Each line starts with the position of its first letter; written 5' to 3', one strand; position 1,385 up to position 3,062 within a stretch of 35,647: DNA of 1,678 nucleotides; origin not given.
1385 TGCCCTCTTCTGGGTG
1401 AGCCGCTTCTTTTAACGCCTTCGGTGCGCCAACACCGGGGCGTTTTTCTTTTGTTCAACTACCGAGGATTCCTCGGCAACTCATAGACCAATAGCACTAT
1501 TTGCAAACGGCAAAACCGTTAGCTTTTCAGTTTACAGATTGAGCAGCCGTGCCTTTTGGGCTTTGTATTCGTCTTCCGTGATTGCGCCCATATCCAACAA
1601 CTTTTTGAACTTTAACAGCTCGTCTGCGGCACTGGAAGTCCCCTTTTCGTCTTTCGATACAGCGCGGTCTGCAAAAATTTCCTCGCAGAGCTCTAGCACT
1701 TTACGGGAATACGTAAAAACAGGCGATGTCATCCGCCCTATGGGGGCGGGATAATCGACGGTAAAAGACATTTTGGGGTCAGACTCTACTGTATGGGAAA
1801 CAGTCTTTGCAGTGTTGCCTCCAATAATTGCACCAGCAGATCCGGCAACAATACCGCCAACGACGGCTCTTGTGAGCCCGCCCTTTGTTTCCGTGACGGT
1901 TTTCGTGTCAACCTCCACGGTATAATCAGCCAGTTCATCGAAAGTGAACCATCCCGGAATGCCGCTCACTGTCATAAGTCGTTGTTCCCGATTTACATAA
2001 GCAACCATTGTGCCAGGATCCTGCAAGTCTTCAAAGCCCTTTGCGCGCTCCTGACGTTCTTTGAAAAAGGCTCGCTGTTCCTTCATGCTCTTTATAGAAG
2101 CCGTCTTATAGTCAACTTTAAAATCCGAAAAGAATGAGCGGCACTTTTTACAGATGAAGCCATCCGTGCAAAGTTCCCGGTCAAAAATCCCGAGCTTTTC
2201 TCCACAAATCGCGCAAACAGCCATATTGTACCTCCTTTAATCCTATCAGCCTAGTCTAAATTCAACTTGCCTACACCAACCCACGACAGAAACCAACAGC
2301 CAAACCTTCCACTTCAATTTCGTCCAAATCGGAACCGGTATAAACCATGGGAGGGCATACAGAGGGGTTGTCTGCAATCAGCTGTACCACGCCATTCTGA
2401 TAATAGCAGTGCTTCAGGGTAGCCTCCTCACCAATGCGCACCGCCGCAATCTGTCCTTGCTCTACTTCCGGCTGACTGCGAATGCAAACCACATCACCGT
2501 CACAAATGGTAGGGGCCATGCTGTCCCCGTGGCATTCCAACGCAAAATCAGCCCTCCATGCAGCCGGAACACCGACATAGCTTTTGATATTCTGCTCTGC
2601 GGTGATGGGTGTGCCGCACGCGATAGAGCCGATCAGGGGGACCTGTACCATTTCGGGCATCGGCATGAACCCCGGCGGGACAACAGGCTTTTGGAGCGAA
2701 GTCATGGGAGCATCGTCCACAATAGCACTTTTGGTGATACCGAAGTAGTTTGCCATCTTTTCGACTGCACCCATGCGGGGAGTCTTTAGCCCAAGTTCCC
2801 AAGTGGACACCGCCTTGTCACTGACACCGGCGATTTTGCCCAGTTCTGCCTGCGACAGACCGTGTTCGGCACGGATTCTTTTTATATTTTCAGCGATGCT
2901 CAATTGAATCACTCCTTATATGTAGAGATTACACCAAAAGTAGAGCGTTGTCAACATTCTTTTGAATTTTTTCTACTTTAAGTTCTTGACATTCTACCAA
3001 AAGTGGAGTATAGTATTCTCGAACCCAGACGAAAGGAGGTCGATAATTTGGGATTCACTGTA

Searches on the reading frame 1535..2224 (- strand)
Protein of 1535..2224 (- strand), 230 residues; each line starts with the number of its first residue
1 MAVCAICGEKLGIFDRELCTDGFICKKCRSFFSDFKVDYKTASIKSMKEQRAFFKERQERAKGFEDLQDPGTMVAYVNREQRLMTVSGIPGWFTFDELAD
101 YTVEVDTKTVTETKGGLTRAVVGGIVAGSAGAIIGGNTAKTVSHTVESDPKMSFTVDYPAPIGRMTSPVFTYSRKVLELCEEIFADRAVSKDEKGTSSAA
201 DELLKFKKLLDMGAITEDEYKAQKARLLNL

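Call 57: search_protein_families(library=phrogs, proteins=[window:1535-2224:-], max_evalue=0.001)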
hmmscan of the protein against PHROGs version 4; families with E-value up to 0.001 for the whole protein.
window:1535-2224:- (230 aa): 5 families
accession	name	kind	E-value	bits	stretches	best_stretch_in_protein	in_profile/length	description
phrog_888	-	unknown function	5.1e-34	119.2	1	4-230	10-271/271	-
phrog_2700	-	unknown function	1.8e-09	38.5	1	193-230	293-331/331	-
phrog_27819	-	unknown function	1.2e-05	26.2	1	93-145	114-168/239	-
phrog_27136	-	unknown function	2.2e-05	25.1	1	92-145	117-168/224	-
phrog_20665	-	unknown function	0.00039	20.9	0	191-230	267-306/306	-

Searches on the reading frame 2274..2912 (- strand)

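Call 57: search_protein_families(library=phrogs, proteins=[window:2274-2912:-], max_evalue=0.001)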
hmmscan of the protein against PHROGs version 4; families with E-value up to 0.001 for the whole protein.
window:2274-2912:- (213 aa): 16 families
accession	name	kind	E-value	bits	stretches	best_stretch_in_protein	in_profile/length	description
phrog_4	-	transcription regulation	2.2e-36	126.7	1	4-208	135-335/400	transcriptional repressor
phrog_8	-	transcription regulation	1.9e-14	54.9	1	5-60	76-131/346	transcriptional regulator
phrog_2967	-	transcription regulation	1.3e-11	45.5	1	5-68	10-73/225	transcriptional regulator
phrog_6201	-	transcription regulation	1.3e-10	42.2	1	124-206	30-112/121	CI-like repressor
phrog_3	-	transcription regulation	1.9e-09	38.8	1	3-62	86-143/430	transcriptional repressor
phrog_2104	-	unknown function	3.9e-09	37.6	1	7-52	41-86/103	-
phrog_811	-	DNA, RNA and nucleotide metabolism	4.9e-09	36.9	1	90-204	11-127/140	UmuD-like protein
phrog_2439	-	transcription regulation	3.1e-08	33.9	1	7-62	9-64/367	transcriptional regulator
phrog_5823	-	transcription regulation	3.4e-08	34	1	4-70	5-72/404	transcriptional regulator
phrog_1373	-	transcription regulation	3.4e-07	31.4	1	5-60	63-118/166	transcriptional regulator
phrog_2328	-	transcription regulation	1.2e-05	26.1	1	5-59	15-69/128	transcriptional repressor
phrog_4836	-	transcription regulation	2.2e-05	25.1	1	4-71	74-141/194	CII-like regulator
phrog_7241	-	transcription regulation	2.8e-05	25.2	1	8-63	64-119/122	transcriptional regulator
phrog_7950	-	transcription regulation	3.4e-05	24.8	1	8-44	10-46/68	transcriptional repressor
phrog_32768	-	unknown function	0.00019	21.3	1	5-65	9-70/446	-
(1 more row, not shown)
